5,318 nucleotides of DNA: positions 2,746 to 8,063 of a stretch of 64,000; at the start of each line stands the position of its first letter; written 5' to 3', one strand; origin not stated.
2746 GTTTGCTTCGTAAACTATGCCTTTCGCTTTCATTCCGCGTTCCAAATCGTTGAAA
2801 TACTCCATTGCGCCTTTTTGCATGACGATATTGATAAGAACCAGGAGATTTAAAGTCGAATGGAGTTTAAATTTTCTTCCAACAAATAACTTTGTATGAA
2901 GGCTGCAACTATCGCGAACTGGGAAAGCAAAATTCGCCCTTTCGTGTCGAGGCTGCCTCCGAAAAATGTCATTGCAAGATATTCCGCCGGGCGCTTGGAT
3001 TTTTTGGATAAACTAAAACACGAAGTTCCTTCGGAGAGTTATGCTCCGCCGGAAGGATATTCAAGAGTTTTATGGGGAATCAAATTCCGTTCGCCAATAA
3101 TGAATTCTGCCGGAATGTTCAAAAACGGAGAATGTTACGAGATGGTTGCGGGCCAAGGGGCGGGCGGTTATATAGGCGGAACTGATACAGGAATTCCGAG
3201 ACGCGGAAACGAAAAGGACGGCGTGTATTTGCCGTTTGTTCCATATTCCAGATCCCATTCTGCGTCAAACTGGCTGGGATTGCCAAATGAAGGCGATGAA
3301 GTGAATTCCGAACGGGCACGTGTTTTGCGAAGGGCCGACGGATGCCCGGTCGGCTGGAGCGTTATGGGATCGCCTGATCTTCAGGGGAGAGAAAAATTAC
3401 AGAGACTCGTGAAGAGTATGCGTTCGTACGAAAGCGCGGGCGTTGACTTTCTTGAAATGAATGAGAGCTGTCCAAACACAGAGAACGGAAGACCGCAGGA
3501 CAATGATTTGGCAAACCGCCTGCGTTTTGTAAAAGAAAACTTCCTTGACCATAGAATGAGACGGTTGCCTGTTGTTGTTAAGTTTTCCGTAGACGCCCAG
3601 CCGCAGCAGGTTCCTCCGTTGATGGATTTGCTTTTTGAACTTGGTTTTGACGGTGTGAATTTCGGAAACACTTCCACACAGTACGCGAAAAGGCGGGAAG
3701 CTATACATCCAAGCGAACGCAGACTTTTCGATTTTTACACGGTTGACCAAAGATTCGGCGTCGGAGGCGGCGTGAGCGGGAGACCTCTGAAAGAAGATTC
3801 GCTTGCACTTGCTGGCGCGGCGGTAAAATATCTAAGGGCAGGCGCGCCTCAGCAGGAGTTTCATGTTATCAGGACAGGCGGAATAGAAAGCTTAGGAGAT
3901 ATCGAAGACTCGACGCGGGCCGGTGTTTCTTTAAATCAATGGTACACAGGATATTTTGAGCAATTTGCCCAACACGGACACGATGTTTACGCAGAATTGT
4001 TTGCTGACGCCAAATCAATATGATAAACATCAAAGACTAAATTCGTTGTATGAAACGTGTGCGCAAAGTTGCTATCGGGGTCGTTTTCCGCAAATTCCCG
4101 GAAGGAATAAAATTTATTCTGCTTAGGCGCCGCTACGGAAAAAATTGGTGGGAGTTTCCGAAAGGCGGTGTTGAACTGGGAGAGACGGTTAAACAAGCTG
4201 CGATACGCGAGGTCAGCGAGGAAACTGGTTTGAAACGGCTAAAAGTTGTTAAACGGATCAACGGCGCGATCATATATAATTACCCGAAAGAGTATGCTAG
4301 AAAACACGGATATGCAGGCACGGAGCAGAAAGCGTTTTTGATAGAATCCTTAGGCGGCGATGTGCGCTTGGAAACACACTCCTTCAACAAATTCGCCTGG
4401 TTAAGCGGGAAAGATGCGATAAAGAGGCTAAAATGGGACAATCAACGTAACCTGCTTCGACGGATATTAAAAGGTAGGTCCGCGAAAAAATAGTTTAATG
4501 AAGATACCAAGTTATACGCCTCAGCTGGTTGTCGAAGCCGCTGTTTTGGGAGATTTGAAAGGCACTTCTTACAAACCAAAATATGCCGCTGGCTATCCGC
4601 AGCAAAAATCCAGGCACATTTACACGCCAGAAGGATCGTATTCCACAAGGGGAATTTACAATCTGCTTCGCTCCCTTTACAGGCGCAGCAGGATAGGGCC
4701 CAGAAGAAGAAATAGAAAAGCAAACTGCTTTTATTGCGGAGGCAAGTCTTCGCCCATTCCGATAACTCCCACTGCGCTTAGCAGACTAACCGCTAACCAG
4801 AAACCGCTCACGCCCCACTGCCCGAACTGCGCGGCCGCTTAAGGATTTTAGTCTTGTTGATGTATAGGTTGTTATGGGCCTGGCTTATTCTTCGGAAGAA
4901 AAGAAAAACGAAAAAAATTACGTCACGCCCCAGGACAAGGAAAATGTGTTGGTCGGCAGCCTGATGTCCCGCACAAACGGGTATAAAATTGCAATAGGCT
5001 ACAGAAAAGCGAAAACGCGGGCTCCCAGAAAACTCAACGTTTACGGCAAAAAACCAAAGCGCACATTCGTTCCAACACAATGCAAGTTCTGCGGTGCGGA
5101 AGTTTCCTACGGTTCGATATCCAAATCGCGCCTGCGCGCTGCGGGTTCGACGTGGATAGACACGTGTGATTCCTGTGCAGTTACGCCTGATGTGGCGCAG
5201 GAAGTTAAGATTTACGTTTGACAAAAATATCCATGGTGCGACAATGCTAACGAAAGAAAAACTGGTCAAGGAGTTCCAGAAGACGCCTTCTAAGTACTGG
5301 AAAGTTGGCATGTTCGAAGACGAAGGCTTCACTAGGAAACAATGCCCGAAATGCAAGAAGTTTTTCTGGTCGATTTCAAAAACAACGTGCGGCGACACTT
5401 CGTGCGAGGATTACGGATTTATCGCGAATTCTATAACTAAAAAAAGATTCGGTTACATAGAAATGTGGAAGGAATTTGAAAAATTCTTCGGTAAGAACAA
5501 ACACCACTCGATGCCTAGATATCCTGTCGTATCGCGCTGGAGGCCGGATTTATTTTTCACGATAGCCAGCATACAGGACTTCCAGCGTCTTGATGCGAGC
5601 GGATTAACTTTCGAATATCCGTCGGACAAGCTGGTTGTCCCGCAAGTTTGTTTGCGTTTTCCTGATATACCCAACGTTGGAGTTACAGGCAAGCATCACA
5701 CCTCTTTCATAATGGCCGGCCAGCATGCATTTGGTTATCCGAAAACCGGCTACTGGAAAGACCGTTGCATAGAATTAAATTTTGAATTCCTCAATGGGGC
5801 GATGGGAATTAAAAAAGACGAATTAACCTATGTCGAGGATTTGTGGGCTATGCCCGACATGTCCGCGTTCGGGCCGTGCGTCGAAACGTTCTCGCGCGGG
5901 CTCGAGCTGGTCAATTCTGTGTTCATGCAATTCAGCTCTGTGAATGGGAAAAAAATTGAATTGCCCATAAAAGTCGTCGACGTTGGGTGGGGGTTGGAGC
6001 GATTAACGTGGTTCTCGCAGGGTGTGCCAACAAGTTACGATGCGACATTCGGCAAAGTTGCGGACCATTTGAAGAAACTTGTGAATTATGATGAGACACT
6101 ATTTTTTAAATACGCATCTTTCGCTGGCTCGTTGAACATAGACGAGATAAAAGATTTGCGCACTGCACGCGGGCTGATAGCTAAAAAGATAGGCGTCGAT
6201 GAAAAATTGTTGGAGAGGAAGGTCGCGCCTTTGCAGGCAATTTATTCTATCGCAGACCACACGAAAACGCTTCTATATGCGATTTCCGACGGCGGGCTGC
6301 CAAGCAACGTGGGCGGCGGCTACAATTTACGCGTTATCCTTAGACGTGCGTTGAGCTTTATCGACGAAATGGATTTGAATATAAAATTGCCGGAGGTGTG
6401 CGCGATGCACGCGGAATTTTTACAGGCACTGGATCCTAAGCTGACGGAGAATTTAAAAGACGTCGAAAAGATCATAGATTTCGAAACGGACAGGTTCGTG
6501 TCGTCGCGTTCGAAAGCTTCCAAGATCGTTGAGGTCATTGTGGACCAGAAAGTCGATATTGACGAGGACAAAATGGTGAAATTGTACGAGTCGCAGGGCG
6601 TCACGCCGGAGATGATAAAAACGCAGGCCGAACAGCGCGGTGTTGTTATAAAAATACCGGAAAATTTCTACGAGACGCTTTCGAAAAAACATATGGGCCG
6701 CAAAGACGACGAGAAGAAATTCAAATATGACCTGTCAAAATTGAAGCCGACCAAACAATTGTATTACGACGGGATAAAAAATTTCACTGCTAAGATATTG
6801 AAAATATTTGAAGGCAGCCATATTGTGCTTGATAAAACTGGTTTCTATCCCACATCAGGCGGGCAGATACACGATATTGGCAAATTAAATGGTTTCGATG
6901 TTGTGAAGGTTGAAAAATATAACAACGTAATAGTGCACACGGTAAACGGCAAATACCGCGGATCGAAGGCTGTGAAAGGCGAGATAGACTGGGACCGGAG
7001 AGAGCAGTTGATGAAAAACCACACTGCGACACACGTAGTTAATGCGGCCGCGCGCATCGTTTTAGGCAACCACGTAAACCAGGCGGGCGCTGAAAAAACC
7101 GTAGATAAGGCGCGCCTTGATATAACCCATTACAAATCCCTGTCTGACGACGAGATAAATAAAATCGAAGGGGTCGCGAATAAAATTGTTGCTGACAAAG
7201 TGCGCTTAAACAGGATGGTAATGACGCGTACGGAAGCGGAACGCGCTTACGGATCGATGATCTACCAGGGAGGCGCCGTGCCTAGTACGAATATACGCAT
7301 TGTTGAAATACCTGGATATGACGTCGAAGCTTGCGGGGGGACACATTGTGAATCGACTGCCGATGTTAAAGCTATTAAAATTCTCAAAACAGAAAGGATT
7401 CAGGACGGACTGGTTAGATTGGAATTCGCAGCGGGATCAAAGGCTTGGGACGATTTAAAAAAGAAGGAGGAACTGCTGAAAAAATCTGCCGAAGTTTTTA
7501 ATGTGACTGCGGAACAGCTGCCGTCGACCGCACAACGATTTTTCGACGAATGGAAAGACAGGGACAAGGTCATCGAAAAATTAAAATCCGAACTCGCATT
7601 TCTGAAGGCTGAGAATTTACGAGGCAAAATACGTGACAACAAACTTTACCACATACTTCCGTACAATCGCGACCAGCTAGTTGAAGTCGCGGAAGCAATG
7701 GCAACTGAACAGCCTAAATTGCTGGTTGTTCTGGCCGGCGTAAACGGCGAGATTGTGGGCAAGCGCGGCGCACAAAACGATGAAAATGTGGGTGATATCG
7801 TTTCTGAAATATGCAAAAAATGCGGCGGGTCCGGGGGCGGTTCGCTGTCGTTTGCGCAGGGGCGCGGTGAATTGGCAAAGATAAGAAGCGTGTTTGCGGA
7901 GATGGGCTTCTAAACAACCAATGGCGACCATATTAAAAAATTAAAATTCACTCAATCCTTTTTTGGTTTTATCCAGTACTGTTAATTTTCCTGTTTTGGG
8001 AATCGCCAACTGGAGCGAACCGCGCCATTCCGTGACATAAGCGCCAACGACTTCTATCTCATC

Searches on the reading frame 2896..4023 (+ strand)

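Call 8: search_protein_families(library=ncbifam, proteins=[window:2896-4023:+], max_evalue=0.00001)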
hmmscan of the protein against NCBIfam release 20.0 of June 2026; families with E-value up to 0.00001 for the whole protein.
window:2896-4023:+ (375 aa): 12 families
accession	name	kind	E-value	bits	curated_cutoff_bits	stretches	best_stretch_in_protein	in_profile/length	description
NF003652.0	PRK05286.2-5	equivalog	1.1e-28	100.4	267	1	11-353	5-325/353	quinone-dependent dihydroorotate dehydrogenase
NF003651.0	PRK05286.2-4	equivalog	2.7e-24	85.5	448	1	57-354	64-342/377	quinone-dependent dihydroorotate dehydrogenase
NF003645.0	PRK05286.1-2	equivalog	3.8e-20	72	366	1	48-353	39-320/359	quinone-dependent dihydroorotate dehydrogenase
NF003648.0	PRK05286.2-1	equivalog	1.1e-19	70.6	433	1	57-367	53-335/360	quinone-dependent dihydroorotate dehydrogenase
TIGR01036.1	pyrD_sub2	equivalog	1.5e-19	70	200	1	53-354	44-321/356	dihydroorotate dehydrogenase (quinone)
NF003646.0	PRK05286.1-4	equivalog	6.1e-19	68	457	1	54-353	44-321/341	quinone-dependent dihydroorotate dehydrogenase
NF003650.0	PRK05286.2-3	equivalog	4.8e-18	65.2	477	1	56-354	74-355/393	quinone-dependent dihydroorotate dehydrogenase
NF003644.0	PRK05286.1-1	equivalog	8.1e-15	54.7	418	1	59-354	49-322/336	quinone-dependent dihydroorotate dehydrogenase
NF003647.0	PRK05286.1-5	equivalog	1.4e-13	50.4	619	1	56-351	50-317/354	quinone-dependent dihydroorotate dehydrogenase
NF003649.0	PRK05286.2-2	equivalog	7.5e-12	44.9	505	1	55-353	50-315/351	quinone-dependent dihydroorotate dehydrogenase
NF005574.0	PRK07259.1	equivalog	3.9e-10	39.1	269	1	59-232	9-169/304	dihydroorotate dehydrogenase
NF002702.0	PRK02506.1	equivalog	1.2e-07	31.1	301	0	60-201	9-139/313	dihydroorotate oxidase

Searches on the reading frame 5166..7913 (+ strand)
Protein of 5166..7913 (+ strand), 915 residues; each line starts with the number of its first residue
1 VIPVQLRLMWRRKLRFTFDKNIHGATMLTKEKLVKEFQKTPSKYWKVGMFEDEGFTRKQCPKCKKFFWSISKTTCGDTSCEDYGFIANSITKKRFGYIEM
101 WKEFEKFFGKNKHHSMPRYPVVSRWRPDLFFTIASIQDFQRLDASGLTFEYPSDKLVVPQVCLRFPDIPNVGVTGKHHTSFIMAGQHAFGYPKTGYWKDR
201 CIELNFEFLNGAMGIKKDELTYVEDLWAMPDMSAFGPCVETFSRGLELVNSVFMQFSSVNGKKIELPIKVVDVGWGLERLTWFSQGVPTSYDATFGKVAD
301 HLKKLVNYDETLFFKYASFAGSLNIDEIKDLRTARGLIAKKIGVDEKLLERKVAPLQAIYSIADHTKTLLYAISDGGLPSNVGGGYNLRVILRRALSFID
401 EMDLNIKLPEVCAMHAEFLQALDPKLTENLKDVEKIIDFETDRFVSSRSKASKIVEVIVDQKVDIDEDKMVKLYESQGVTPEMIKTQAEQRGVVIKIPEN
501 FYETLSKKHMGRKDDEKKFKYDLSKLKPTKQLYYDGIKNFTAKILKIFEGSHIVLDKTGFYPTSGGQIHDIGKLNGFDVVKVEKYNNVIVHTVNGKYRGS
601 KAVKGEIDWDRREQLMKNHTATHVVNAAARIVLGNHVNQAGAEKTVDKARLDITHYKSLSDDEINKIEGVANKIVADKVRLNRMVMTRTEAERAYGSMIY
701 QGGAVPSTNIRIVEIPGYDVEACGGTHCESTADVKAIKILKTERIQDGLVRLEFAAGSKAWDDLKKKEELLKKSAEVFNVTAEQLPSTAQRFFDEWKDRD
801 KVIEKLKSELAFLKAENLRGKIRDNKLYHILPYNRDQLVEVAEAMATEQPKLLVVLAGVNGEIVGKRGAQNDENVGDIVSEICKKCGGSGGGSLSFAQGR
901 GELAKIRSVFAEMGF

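Call 8: search_protein_families(library=ncbifam, proteins=[window:5166-7913:+], max_evalue=0.00001)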
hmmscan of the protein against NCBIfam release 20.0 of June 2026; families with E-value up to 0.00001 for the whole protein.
window:5166-7913:+ (915 aa): 5 families
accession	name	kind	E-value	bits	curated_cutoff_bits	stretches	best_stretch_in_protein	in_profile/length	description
TIGR03683.1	A-tRNA_syn_arch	equivalog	2.5e-269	896.3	744.7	1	45-903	4-886/902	alanine--tRNA ligase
TIGR00344.1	alaS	equivalog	1e-174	583.1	457.05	1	99-901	1-847/847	alanine--tRNA ligase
NF002436.0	PRK01584.1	equivalog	8e-53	179.8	529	3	577-752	416-588/595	alanine--tRNA ligase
NF040865.1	a_tRNA_ed_AlaXM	equivalog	5.3e-50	170.3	300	1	529-754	1-231/234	alanyl-tRNA editing protein AlaXM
NF006827.1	PRK09348.1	equivalog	6.2e-07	29.1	369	1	215-298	102-181/276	glycine--tRNA ligase subunit alpha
